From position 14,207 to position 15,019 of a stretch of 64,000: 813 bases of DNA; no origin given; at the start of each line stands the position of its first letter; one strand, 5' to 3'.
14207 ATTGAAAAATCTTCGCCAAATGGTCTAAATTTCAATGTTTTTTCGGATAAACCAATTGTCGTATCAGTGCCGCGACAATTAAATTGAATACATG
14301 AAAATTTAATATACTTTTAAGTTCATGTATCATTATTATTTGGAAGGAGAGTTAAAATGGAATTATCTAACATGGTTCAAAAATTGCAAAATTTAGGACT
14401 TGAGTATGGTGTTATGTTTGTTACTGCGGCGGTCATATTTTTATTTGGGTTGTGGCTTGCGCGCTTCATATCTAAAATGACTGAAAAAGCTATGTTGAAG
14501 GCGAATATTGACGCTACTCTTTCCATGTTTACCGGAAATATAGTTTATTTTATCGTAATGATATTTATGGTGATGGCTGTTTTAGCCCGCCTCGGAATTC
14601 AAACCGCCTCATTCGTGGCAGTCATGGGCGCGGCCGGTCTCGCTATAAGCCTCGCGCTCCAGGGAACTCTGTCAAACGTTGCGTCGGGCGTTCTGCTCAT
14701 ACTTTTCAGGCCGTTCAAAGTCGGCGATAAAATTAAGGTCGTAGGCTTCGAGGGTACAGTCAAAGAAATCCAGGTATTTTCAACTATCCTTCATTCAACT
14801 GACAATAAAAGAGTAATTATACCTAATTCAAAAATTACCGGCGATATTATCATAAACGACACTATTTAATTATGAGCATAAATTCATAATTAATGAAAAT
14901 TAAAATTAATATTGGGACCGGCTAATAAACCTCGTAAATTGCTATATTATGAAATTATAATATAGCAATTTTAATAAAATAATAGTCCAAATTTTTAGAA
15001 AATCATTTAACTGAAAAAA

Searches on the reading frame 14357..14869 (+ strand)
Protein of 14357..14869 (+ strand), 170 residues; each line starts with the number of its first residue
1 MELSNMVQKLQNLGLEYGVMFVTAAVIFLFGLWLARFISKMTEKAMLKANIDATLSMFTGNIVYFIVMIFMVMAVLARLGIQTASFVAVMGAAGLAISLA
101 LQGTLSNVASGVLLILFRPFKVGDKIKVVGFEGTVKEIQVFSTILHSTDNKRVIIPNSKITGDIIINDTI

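Call 7: search_protein_families(library=pfam, proteins=[window:14357-14869:+], max_evalue=0.001)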
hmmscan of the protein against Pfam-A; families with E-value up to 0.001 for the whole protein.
window:14357-14869:+ (170 aa): 3 families
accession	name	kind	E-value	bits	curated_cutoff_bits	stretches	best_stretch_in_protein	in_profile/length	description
PF00924.24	MS_channel_2nd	-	4.7e-18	65.5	20.2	1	104-167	2-65/68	Mechanosensitive ion channel, beta-domain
PF05552.17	MS_channel_1st_1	-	1.6e-10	41.1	22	1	5-54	1-50/50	Mechanosensitive ion channel, conserved TM helix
PF21088.3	MS_channel_1st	-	5.4e-10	39.5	23.1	1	61-102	1-42/42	Mechanosensitive ion channel, transmembrane helices 2/3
